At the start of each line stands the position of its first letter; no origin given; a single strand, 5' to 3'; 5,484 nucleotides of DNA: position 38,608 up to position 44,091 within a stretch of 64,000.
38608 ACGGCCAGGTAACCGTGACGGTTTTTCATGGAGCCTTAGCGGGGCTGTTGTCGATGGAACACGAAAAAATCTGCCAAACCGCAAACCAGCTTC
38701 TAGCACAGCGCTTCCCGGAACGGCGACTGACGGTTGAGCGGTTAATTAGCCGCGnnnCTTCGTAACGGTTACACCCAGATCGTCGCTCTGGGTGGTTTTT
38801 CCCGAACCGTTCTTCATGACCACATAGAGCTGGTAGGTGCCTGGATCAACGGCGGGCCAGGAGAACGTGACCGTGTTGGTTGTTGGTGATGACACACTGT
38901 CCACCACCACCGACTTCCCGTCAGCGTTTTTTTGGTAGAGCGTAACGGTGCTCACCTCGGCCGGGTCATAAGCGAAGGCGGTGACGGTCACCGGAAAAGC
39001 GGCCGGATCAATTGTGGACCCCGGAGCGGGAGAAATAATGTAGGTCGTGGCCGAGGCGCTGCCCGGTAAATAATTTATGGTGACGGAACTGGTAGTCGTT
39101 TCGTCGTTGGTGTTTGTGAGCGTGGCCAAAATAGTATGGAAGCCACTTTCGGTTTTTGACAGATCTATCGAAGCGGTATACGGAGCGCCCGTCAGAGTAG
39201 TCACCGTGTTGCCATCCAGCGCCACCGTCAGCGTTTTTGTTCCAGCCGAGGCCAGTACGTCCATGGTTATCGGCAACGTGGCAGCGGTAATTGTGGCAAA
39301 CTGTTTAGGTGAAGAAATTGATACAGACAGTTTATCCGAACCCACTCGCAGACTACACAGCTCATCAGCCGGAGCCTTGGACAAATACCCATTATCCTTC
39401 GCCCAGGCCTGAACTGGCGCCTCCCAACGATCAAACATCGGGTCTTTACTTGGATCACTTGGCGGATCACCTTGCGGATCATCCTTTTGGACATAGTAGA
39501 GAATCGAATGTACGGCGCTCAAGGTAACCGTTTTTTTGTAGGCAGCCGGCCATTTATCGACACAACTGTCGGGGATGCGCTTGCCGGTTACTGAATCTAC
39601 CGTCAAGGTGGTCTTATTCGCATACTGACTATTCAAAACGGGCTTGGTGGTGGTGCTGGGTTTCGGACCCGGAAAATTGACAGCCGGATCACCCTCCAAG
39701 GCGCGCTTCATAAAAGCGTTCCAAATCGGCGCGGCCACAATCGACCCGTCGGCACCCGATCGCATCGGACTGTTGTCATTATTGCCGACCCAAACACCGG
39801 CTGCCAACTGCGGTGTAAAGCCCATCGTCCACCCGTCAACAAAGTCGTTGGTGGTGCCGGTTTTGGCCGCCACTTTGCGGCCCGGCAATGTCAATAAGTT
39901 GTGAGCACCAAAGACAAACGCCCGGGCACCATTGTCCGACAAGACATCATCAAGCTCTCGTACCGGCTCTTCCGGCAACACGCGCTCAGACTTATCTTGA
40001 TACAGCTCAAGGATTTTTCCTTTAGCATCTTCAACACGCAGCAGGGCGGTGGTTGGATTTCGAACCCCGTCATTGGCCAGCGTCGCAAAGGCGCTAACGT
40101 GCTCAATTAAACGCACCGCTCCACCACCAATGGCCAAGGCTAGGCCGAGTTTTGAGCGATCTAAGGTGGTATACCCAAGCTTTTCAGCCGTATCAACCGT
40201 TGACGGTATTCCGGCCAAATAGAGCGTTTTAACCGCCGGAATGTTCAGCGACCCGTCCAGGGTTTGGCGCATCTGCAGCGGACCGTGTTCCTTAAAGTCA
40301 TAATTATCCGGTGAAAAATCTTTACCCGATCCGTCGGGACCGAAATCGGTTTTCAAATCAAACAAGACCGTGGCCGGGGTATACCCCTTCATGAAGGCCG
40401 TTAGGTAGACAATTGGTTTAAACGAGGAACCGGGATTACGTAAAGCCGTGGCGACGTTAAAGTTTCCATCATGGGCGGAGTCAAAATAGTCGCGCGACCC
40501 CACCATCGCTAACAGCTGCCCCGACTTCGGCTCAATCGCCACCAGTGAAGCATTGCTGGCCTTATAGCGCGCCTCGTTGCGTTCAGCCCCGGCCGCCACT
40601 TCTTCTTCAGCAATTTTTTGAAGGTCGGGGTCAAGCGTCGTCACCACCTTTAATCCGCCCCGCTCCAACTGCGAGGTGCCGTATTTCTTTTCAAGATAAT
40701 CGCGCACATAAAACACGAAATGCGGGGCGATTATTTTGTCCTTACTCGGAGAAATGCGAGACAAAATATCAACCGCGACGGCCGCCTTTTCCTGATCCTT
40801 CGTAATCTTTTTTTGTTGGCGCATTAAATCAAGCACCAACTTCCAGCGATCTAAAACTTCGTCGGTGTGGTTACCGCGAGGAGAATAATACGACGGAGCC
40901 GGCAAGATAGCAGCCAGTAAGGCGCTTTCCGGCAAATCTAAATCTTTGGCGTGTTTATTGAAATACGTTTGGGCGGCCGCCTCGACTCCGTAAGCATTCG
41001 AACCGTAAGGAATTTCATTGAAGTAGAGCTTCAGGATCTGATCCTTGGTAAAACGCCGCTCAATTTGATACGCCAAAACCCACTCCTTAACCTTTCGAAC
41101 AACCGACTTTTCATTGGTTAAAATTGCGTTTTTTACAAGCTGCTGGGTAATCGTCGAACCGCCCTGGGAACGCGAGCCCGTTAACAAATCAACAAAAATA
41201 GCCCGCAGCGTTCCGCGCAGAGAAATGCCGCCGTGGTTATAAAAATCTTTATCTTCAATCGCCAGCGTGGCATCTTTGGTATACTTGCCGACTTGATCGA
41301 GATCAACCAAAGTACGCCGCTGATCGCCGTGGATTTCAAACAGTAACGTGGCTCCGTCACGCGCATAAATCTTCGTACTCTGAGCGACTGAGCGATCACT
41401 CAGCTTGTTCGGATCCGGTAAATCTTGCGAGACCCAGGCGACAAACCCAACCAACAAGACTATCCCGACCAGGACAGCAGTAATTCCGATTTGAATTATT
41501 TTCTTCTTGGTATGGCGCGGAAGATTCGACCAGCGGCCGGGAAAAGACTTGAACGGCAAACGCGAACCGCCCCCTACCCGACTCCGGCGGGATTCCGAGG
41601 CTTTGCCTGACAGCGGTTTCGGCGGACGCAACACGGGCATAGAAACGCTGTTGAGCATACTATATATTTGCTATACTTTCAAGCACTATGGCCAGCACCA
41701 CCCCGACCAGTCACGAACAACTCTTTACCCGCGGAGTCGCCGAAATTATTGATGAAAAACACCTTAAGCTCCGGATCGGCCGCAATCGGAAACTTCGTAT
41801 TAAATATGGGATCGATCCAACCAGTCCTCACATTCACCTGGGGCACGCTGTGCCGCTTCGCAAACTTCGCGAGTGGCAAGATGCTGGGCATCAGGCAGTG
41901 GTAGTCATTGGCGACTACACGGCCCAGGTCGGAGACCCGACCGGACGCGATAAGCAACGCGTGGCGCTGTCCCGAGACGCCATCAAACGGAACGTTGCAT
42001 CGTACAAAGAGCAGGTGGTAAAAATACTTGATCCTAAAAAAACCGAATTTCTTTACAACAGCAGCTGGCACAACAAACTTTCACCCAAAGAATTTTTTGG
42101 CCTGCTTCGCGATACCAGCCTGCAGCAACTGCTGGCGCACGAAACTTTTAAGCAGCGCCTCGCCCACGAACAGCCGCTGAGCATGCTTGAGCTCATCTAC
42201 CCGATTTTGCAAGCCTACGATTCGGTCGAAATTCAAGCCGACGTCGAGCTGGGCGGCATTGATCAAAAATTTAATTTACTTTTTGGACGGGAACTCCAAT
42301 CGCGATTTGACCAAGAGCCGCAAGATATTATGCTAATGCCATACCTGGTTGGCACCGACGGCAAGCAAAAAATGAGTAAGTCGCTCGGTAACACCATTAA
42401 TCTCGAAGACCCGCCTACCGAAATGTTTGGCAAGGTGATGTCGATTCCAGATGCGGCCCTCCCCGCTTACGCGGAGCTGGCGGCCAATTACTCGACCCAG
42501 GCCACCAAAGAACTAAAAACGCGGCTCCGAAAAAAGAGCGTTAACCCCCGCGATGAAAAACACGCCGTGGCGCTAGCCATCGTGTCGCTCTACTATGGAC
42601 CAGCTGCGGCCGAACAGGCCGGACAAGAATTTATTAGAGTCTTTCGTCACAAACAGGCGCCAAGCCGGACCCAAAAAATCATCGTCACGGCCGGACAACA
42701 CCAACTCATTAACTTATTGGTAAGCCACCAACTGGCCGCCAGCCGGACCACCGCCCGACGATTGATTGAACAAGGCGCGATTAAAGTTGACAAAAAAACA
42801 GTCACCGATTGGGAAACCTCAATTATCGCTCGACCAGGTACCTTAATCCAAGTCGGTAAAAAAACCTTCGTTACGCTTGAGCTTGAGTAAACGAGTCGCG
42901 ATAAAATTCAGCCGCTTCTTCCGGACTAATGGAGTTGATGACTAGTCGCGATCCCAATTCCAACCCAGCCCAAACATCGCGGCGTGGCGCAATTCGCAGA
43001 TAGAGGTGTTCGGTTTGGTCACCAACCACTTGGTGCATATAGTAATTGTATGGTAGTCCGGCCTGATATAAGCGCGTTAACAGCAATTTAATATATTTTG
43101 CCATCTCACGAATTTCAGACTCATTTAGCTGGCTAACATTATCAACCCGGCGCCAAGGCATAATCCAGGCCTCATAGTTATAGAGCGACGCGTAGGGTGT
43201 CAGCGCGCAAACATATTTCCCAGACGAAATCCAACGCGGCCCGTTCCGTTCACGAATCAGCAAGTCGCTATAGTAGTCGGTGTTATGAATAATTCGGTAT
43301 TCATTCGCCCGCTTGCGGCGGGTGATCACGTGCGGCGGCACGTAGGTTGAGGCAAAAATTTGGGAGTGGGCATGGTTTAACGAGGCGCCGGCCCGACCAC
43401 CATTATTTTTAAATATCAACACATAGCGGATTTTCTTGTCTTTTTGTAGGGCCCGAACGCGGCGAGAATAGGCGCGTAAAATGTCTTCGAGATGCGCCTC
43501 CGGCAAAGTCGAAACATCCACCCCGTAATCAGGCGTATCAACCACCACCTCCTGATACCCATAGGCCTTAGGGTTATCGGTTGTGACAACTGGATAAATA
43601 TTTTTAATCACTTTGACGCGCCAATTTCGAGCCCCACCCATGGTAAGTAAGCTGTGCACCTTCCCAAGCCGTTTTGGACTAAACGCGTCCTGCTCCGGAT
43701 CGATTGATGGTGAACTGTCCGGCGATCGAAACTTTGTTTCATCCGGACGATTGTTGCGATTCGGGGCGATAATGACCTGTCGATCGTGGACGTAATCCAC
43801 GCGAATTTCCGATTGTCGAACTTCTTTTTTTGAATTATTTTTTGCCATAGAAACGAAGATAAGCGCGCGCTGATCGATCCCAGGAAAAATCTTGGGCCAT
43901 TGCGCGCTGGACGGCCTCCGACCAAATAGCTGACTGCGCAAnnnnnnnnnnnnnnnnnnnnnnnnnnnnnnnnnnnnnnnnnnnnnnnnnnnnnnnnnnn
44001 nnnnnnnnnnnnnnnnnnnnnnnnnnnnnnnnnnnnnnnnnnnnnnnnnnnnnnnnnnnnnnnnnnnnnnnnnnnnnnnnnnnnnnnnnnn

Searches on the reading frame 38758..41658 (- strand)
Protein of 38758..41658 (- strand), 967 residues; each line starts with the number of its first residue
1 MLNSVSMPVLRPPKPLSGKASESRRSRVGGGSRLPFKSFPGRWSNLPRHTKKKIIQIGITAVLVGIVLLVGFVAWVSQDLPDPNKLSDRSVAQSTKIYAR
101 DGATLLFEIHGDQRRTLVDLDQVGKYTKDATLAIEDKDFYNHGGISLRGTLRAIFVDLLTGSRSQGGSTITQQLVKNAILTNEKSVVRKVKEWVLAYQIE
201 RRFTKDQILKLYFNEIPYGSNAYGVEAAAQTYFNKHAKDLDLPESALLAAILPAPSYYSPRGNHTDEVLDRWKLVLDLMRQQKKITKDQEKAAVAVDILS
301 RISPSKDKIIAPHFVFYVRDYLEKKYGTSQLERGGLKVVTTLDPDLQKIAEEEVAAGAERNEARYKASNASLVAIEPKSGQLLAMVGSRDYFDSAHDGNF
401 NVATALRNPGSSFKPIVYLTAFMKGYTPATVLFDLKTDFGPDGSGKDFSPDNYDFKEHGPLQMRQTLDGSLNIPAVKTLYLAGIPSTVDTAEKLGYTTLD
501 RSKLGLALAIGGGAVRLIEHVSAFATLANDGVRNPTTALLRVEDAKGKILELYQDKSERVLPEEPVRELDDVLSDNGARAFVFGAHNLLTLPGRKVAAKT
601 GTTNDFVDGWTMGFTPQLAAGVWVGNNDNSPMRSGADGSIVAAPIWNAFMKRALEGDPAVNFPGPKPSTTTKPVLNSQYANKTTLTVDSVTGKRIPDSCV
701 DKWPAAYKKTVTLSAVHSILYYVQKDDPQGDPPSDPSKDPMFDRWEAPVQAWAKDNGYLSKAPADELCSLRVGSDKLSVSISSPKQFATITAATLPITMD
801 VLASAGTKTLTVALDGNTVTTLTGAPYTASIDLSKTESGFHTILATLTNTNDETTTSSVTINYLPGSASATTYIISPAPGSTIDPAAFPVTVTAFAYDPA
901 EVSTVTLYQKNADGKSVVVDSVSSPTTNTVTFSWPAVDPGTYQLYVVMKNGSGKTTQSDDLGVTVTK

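Call 50: search_protein_families(library=pfam, proteins=[window:38758-41658:-], max_evalue=0.00001)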
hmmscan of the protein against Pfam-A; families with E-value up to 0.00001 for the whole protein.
window:38758-41658:- (967 aa): 3 families
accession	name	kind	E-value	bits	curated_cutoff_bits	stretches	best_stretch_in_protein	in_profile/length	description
PF00912.28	Transgly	-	1.8e-63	213.6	27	1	107-279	6-177/178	Transglycosylase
PF00905.27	Transpeptidase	-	4e-21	75.9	22.1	1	371-651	2-299/299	Penicillin binding protein transpeptidase domain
PF17957.7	Big_7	-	6.8e-16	59.1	24.1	2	778-843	2-68/70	Bacterial Ig domain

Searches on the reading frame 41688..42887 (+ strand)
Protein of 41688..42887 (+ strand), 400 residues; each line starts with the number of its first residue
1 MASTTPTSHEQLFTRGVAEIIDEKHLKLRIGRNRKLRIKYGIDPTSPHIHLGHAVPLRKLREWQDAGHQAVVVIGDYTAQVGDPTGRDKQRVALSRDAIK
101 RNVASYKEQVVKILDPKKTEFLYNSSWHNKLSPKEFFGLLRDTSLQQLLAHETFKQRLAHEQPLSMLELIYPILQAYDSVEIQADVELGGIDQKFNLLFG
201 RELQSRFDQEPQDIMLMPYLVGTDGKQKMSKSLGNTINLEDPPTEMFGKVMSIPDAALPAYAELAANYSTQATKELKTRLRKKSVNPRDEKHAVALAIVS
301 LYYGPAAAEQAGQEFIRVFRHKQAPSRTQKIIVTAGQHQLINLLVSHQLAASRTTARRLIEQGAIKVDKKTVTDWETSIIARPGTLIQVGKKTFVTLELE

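Call 51: search_protein_families(library=pfam, proteins=[window:41688-42887:+], max_evalue=0.00001)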
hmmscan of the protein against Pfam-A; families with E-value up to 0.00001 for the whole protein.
window:41688-42887:+ (400 aa): 3 families
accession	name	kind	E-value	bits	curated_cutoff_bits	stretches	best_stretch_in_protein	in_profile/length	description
PF00579.31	tRNA-synt_1b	-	2.8e-71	240.7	21.1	1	33-319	3-291/292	tRNA synthetases class I (W and Y)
PF22421.1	SYY_C-terminal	-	3.3e-08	33.7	27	1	330-393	11-79/83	Tyrosine--tRNA ligase SYY-like C-terminal domain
PF01479.30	S4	-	6.5e-07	29.4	22.8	1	342-374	5-37/48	S4 domain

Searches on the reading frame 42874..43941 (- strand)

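Call 51: search_protein_families(library=pfam, proteins=[window:42874-43941:-], max_evalue=0.00001)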
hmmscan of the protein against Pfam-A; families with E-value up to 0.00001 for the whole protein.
window:42874-43941:- (356 aa): 2 families
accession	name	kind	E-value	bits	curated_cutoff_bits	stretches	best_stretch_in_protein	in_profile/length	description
PF01087.27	GalP_UDP_transf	-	1e-12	49.3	22.1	1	123-202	105-184/184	Galactose-1-phosphate uridyl transferase, N-terminal domain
PF16285.10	DUF4931_N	-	4.9e-09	36.8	24.1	1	112-197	41-120/124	Domain of unknown function (DUF4931) N-terminal domain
